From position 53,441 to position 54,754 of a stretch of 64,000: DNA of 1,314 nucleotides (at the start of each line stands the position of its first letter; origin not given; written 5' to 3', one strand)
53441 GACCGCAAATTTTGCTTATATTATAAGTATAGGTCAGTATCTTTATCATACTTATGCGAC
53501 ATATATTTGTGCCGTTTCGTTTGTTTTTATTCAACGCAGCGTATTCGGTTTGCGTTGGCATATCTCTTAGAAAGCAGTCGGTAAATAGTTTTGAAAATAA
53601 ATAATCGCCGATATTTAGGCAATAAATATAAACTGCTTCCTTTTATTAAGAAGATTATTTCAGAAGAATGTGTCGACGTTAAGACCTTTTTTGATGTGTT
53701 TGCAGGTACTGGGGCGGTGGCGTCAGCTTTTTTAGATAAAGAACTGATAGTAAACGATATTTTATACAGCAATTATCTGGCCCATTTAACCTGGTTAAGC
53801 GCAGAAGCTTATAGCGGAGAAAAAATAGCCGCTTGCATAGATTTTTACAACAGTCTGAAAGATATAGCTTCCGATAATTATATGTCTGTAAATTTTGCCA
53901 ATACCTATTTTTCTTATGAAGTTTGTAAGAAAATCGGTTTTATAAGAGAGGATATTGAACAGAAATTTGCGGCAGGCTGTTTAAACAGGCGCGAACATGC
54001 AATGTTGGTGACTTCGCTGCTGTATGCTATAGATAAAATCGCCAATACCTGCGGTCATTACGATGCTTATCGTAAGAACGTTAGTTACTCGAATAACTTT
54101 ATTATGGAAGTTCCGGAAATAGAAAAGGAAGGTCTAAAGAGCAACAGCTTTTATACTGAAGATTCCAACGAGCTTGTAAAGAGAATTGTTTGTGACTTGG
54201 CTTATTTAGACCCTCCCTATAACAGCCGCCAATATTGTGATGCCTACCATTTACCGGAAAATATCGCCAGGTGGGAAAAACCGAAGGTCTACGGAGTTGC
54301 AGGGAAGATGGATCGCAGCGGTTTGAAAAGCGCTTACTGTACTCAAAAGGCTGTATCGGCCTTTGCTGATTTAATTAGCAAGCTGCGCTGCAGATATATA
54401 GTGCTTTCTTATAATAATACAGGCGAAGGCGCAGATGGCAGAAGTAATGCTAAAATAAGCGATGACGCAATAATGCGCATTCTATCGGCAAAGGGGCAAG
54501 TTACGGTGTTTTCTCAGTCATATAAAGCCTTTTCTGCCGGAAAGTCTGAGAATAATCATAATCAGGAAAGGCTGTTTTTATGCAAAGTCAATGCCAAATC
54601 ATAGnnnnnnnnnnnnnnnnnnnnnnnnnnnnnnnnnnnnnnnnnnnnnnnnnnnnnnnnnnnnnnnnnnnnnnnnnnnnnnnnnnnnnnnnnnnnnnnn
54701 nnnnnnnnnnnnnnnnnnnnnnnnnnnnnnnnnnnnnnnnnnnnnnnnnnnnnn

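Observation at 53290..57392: AT-rich Type IIS-like restriction-modification island: two Dam-class methyltransferases plus a roughly 600-aa AlwI/PleI/BstNBI-like endonuclease, flanked by REP-like repeats and a bidirectional terminator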

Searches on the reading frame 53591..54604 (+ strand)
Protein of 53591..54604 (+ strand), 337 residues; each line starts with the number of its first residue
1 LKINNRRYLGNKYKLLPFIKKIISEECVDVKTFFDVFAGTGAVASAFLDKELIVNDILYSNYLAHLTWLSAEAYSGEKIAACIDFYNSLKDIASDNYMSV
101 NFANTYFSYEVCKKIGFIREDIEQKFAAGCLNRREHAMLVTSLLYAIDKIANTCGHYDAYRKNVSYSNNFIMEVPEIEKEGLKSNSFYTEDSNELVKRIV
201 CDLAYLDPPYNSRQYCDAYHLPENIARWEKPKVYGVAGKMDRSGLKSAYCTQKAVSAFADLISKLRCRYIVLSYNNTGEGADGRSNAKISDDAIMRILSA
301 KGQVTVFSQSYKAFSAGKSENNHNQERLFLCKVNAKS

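Call 3: search_protein_families(library=pfam, proteins=[window:53591-54604:+], max_evalue=0.1)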
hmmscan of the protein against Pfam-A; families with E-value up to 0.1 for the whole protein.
window:53591-54604:+ (337 aa): 2 families
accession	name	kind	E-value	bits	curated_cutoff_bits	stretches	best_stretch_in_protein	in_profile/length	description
PF02086.21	MethyltransfD12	-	5.5e-30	105.4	22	1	8-256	1-228/253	D12 class N6 adenine-specific DNA methyltransferase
PF03602.21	Cons_hypoth95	-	0.0099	16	24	0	196-215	109-128/182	Conserved hypothetical protein 95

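Call 4: search_protein_families(library=ncbifam, proteins=[window:53591-54604:+], max_evalue=0.1)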
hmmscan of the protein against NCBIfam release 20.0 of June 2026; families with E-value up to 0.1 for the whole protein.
window:53591-54604:+ (337 aa): 2 families
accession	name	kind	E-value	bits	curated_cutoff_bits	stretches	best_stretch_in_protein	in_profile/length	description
TIGR00571.1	dam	subfamily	6.7e-08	32.5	114.85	1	8-57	7-53/267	Dam family site-specific DNA-(adenine-N6)-methyltransferase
TIGR00095.1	TIGR00095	equivalog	0.0066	16.1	117.5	0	195-229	119-152/194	16S rRNA (guanine(966)-N(2))-methyltransferase RsmD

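Call 7: search_solved_structures(query=window:53591-54604:+, max_evalue=0.001)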
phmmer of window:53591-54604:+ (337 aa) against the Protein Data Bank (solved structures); distinct sequences matched with E-value up to 0.001: 0.

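Call 23: search_protein_families(library=padloc, proteins=[window:53591-54604:+], max_evalue=0.001)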
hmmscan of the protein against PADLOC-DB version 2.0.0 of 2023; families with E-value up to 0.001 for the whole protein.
window:53591-54604:+ (337 aa): 14 families
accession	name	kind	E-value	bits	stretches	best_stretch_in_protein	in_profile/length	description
PDLC03292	MTase_II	-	1.9e-125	417.8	1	3-336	78-410/722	Type II methyltransferase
PDLC03373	MTase_II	-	1.8e-113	377.4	1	1-334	4-338/339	Type II methyltransferase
PDLC03372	MTase_II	-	1.2e-56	190.4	1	93-333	23-257/259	Type II methyltransferase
PDLC03287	MTase_II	-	1e-55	187.7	1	7-332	2-337/646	Type II methyltransferase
PDLC03257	MTase_II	-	1.9e-54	183.3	1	7-332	14-340/343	Type II methyltransferase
PDLC03298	MTase_II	-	4.7e-40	135.8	1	7-315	3-306/362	Type II methyltransferase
PDLC03345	MTase_II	-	3.8e-31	106.1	1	8-319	25-378/581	Type II methyltransferase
PDLC03720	oMTase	-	1.2e-21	75.8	1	4-330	2-321/326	orphan methyltransferase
PDLC03342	MTase_II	-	2.6e-21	74.1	1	7-281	26-328/383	Type II methyltransferase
PDLC03385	MTase_II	-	1.1e-13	49.3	1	7-331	10-333/336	Type II methyltransferase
PDLC03294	MTase_II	-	2.3e-07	28.7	1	7-57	9-56/272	Type II methyltransferase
PDLC04018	PD-Lambda-5_B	-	1.3e-06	25.9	1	7-53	9-55/291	-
PDLC03383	MTase_II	-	0.0003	18.3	1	8-211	24-222/318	Type II methyltransferase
PDLC04019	PD-Lambda-5_B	-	0.00074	17.5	0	6-56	7-61/167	-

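Call 54: search_dna_similar(query=window:53591-54604:+, collection=plasmids, mode=protein, max_rows=30)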
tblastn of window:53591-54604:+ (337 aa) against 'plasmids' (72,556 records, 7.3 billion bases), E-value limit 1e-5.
Records with a match: 122; places in all: 124; records where one place covers at least 80% of the query: 107.
Best place of each record, by identity: <60% 122.
By first word of the organism name: Enterococcus 35; Acinetobacter 12; Lactococcus 11; Rhizobium 6; Staphylococcus 5; Helicobacter 5; Lactiplantibacillus 5; Apilactobacillus 4; Lactobacillus 3; Paracoccus 3; and 25 more.
By predicted mobility (MOB-suite, as given by PLSDB): non-mobilizable 48; mobilizable 37; conjugative 37.
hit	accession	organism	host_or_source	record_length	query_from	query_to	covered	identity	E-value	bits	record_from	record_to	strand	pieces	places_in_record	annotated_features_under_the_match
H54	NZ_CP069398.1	Priestia megaterium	Homo sapiens,Pure culture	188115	1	337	100%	49.9%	2e-99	328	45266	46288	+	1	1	Dam family site-specific DNA-(adenine-N6)-methyltransferase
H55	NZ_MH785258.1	Staphylococcus aureus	Farmed pheasant,whole ...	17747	1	336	100%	49.9%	5e-97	321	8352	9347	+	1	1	Dam family site-specific DNA-(adenine-N6)-methyltransferase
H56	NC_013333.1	Staphylococcus aureus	-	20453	1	336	100%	49.9%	5e-97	321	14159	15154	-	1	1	Dam family site-specific DNA-(adenine-N6)-methyltransferase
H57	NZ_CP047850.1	Staphylococcus aureus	Homo sapiens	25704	1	336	100%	49.9%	6e-97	321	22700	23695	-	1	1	Dam family site-specific DNA-(adenine-N6)-methyltransferase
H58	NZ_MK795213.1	Helicobacter pylori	Homo sapiens,biopsy of the antrum mucosa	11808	1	334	99%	49.6%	1e-93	311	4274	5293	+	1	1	tnpA: IS200/IS605 family transposase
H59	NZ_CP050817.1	Enterococcus gallinarum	swine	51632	1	334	99%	48.4%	2e-87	293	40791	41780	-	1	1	Dam family site-specific DNA-(adenine-N6)-methyltransferase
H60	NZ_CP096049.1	Enterococcus faecalis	cell culture,environment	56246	1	334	99%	48.4%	2e-87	293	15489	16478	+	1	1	Dam family site-specific DNA-(adenine-N6)-methyltransferase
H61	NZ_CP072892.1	Enterococcus hirae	stream/river surface water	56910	1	334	99%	48.4%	2e-87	293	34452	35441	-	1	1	Dam family site-specific DNA-(adenine-N6)-methyltransferase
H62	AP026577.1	Enterococcus faecium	Homo sapiens,stool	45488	1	334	99%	47.8%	4e-87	293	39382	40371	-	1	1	hypothetical protein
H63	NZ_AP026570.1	Enterococcus faecium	Homo sapiens,sputum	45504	1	334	99%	47.8%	4e-87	293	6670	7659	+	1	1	Dam family site-specific DNA-(adenine-N6)-methyltransferase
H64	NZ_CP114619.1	Enterococcus faecium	Homo sapiens,urine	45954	1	334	99%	47.8%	4e-87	293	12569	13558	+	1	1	Dam family site-specific DNA-(adenine-N6)-methyltransferase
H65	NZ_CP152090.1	Enterococcus faecium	Homo sapiens,blood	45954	1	334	99%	47.8%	4e-87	293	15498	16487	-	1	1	Dam family site-specific DNA-(adenine-N6)-methyltransferase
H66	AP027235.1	Enterococcus faecium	-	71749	1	334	99%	47.8%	4e-87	293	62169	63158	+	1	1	Dam family site-specific DNA-(adenine-N6)-methyltransferase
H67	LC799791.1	Enterococcus faecium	Homo sapiens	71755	1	334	99%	47.8%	4e-87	293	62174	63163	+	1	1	Dam family site-specific DNA-(adenine-N6)-methyltransferase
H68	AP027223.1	Enterococcus faecium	Homo sapiens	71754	1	334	99%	47.8%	4e-87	293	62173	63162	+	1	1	Dam family site-specific DNA-(adenine-N6)-methyltransferase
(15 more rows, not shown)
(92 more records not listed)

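Call 55: get_annotated_region(hit=H60, flank=5000)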
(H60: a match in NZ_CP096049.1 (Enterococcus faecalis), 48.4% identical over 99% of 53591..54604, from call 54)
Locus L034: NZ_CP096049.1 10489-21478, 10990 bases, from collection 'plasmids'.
description: Enterococcus faecalis strain AKSZ-208 plasmid pW208, complete sequence
organism: Enterococcus faecalis (NCBI taxid 1351)
taxonomy: Bacteria; Bacillota; Bacilli; Lactobacillales; Enterococcaceae; Enterococcus; Enterococcus faecalis
host: -; source: cell culture,environment; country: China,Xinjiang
typing (MOB-suite, as given by PLSDB): non-mobilizable; replicon rep_cluster_980
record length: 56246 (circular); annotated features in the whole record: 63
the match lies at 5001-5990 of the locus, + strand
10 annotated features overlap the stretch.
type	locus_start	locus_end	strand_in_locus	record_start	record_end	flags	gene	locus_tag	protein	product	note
CDS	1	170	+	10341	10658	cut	-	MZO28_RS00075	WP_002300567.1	hypothetical protein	-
CDS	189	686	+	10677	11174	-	-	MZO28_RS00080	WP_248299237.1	molecular chaperone DnaJ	-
CDS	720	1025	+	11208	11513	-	-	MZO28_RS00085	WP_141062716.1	hypothetical protein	-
CDS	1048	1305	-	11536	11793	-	-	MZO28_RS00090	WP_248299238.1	hypothetical protein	-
CDS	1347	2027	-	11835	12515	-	-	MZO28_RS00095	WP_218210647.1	IS6-like element IS1216 family transposase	GO:0006313 - DNA transposition [Evidence IEA]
CDS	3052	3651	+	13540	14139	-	-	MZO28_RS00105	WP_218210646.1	tyrosine-type recombinase/integrase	GO:0015074 - DNA integration [Evidence IEA]; GO:0006310 - DNA recombination [Evidence IEA]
CDS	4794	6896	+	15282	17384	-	-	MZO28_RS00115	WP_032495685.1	Dam family site-specific DNA-(adenine-N6)-methyltransferase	GO:0006306 - DNA methylation [Evidence IEA]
CDS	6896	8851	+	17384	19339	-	-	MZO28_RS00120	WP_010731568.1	AlwI family type II restriction endonuclease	-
CDS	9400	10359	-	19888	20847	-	-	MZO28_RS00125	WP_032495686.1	IS30 family transposase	-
CDS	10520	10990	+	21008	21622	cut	-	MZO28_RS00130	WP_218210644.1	DUF4230 domain-containing protein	-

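Call 56: get_annotated_region(hit=H56, flank=4500)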
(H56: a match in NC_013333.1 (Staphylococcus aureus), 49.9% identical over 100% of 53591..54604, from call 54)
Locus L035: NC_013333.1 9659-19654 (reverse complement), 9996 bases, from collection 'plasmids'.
description: Staphylococcus aureus plasmid SAP055A, complete sequence
organism: Staphylococcus aureus (NCBI taxid 1280)
taxonomy: Bacteria; Bacillota; Bacilli; Bacillales; Staphylococcaceae; Staphylococcus; Staphylococcus aureus
host: -; source: -; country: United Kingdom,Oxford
typing (MOB-suite, as given by PLSDB): non-mobilizable; replicon rep_cluster_1017,rep_cluster_1215
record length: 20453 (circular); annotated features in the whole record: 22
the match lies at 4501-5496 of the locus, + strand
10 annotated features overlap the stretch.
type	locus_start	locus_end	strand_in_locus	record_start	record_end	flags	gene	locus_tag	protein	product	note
CDS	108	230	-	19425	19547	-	-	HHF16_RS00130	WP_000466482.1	hypothetical protein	-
CDS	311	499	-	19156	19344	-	-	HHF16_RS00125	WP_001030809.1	hypothetical protein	-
CDS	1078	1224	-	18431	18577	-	-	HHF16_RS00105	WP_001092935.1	hypothetical protein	-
CDS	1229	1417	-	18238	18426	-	-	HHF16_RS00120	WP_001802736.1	hypothetical protein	-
CDS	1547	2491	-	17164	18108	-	-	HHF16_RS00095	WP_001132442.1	replication initiator protein A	-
CDS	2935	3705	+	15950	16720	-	-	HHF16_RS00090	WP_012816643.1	DUF536 domain-containing protein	-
CDS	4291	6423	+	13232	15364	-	-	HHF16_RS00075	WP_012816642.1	Dam family site-specific DNA-(adenine-N6)-methyltransferase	GO:0006306 - DNA methylation [Evidence IEA]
CDS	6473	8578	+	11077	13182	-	-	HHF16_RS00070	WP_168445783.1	AlwI family type II restriction endonuclease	-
CDS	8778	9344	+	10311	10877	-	-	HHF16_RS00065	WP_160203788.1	tyrosine-type recombinase/integrase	GO:0015074 - DNA integration [Evidence IEA]; GO:0006310 - DNA recombination [Evidence IEA]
CDS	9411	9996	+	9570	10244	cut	-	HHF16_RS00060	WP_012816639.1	IS6-like element ISSau6 family transposase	-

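Call 57: get_annotated_region(hit=H54, flank=4500)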
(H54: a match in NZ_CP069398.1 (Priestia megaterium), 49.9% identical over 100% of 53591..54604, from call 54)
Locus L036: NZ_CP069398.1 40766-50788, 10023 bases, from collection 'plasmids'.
description: Priestia megaterium strain CDC 2008724129 plasmid pPmC-129-1, complete sequence
organism: Priestia megaterium (NCBI taxid 1404)
taxonomy: Bacteria; Bacillota; Bacilli; Bacillales; Bacillaceae; Priestia; Priestia megaterium
host: -; source: Homo sapiens,Pure culture; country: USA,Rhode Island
typing (MOB-suite, as given by PLSDB): mobilizable; replicon rep_cluster_385; relaxase MOBP,MOBP
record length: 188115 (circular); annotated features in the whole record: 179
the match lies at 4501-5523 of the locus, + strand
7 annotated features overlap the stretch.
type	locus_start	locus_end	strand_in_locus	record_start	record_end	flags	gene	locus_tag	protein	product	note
CDS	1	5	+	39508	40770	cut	istA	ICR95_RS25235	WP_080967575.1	IS21 family transposase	-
CDS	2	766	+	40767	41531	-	istB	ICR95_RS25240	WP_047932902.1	IS21-like element helper ATPase IstB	-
CDS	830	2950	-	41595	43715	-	-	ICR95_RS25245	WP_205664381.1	AlwI family type II restriction endonuclease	-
CDS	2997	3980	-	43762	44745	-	-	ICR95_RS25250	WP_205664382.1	hypothetical protein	-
CDS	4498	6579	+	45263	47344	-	-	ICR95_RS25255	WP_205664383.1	Dam family site-specific DNA-(adenine-N6)-methyltransferase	GO:0006306 - DNA methylation [Evidence IEA]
CDS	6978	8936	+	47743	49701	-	-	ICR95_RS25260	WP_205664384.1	AlwI family type II restriction endonuclease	-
CDS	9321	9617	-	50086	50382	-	-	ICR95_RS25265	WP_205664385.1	DUF1871 family protein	-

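Call 68: search_protein_families(library=padloc, proteins=[L035:4291-6423:+, L034:4794-6896:+, L036:4498-6579:+, L035:6473-8578:+, L034:6896-8851:+, L036:830-2950:-, L036:6978-8936:+], max_evalue=1e-20)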
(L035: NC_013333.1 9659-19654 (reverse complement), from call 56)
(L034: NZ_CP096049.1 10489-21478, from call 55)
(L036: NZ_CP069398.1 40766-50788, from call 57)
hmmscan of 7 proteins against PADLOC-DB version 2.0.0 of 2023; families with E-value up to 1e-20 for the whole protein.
L035:4291-6423:+ (710 aa): 15 families
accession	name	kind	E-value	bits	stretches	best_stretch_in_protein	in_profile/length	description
PDLC03292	MTase_II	-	4.3e-188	624.9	1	6-710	8-715/722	Type II methyltransferase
PDLC03373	MTase_II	-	2.5e-129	429.5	1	69-400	2-338/339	Type II methyltransferase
PDLC03287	MTase_II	-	1.6e-121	405.2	1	77-710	2-641/646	Type II methyltransferase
PDLC03383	MTase_II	-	2.8e-96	320.7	1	402-710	7-313/318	Type II methyltransferase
PDLC03257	MTase_II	-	1.6e-63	213.1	1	77-396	14-338/343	Type II methyltransferase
PDLC03298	MTase_II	-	1.5e-54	183.5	1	77-384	3-309/362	Type II methyltransferase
PDLC03372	MTase_II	-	1.9e-54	183.2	1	156-399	15-257/259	Type II methyltransferase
PDLC03722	oMTase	-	6.8e-46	155.2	1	516-709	78-259/259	orphan methyltransferase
PDLC03345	MTase_II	-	7.1e-37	125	1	175-399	146-393/581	Type II methyltransferase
PDLC03294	MTase_II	-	1.1e-35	121.6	1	415-710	6-271/272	Type II methyltransferase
PDLC03261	MTase_II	-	2.6e-28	96.7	0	55-377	289-617/643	Type II methyltransferase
PDLC03342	MTase_II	-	1.6e-25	88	1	77-373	26-355/383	Type II methyltransferase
PDLC03720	oMTase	-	6.9e-25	86.4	1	77-395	5-320/326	orphan methyltransferase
PDLC03729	oMTase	-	4.3e-23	80.2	0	481-663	46-230/275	orphan methyltransferase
PDLC03385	MTase_II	-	8.1e-22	76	0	77-208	10-136/336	Type II methyltransferase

L034:4794-6896:+ (700 aa): 16 families
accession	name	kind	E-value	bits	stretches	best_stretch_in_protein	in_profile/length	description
PDLC03292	MTase_II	-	6.4e-176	584.6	1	68-697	74-716/722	Type II methyltransferase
PDLC03373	MTase_II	-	3.6e-125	415.9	1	70-398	4-337/339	Type II methyltransferase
PDLC03287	MTase_II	-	1e-123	412.4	1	76-697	2-642/646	Type II methyltransferase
PDLC03383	MTase_II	-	2.9e-104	346.9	1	392-698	7-315/318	Type II methyltransferase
PDLC03257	MTase_II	-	2.8e-67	225.4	1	73-393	11-336/343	Type II methyltransferase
PDLC03722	oMTase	-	3.7e-57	192.1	1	407-693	5-257/259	orphan methyltransferase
PDLC03298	MTase_II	-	3.7e-56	188.8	1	76-389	3-315/362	Type II methyltransferase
PDLC03372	MTase_II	-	1.4e-49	167.2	1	164-398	25-257/259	Type II methyltransferase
PDLC03294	MTase_II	-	7.2e-35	118.9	1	404-696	5-271/272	Type II methyltransferase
PDLC03720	oMTase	-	4.2e-33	113.4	1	73-391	2-316/326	orphan methyltransferase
PDLC03345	MTase_II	-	1.4e-32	110.8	1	174-399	147-394/581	Type II methyltransferase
PDLC03261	MTase_II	-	9.4e-32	108.1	0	74-377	310-618/643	Type II methyltransferase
PDLC03342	MTase_II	-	1.3e-28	98.2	1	75-347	25-329/383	Type II methyltransferase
PDLC03735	oMTase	-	3.3e-27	93.6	1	400-698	4-284/284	orphan methyltransferase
PDLC03729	oMTase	-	3.4e-27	93.6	1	405-677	6-252/275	orphan methyltransferase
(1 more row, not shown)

L036:4498-6579:+ (693 aa): 15 families
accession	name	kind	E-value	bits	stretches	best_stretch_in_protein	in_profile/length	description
PDLC03292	MTase_II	-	6.6e-178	591.2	2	4-338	78-407/722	Type II methyltransferase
PDLC03287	MTase_II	-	7.5e-139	462.4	1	8-677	2-642/646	Type II methyltransferase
PDLC03373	MTase_II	-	2.7e-112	373.6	1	2-338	4-337/339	Type II methyltransferase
PDLC03383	MTase_II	-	5.3e-107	355.9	1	370-678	10-315/318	Type II methyltransferase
PDLC03257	MTase_II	-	3.4e-59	198.8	1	2-335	8-338/343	Type II methyltransferase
PDLC03372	MTase_II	-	2.7e-53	179.4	1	94-338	21-257/259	Type II methyltransferase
PDLC03298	MTase_II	-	7.2e-43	145.1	1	8-319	3-305/362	Type II methyltransferase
PDLC03294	MTase_II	-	5.3e-37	125.9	1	376-676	2-271/272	Type II methyltransferase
PDLC03722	oMTase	-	1.4e-36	124.7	1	382-673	5-257/259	orphan methyltransferase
PDLC03261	MTase_II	-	1.4e-30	104.2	0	5-284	309-593/643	Type II methyltransferase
PDLC03345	MTase_II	-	2.8e-28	96.6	1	109-322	148-376/581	Type II methyltransferase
PDLC03720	oMTase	-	2.9e-27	94.2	1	8-336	5-322/326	orphan methyltransferase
PDLC03729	oMTase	-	5e-25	86.5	0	484-629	86-232/275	orphan methyltransferase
PDLC03735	oMTase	-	7.9e-25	85.8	1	374-677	3-283/284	orphan methyltransferase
PDLC03264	MTase_II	-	8.1e-21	72.6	0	375-693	8-300/306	Type II methyltransferase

L035:6473-8578:+ (701 aa): 1 family
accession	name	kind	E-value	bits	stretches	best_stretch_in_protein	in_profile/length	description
PDLC03557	REase_II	-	1.9e-111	371.5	1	105-698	57-641/648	Type II restriction enzyme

L034:6896-8851:+ (651 aa): 1 family
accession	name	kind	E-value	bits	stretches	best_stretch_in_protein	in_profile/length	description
PDLC03557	REase_II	-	0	1024.2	1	1-650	1-645/648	Type II restriction enzyme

L036:830-2950:- (706 aa): 1 family
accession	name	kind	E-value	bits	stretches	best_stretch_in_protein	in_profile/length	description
PDLC03557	REase_II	-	1.8e-123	411.2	1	115-704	69-642/648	Type II restriction enzyme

L036:6978-8936:+ (652 aa): 1 family
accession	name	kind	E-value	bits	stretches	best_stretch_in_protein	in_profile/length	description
PDLC03557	REase_II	-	2.5e-41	139.8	1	9-613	10-608/648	Type II restriction enzyme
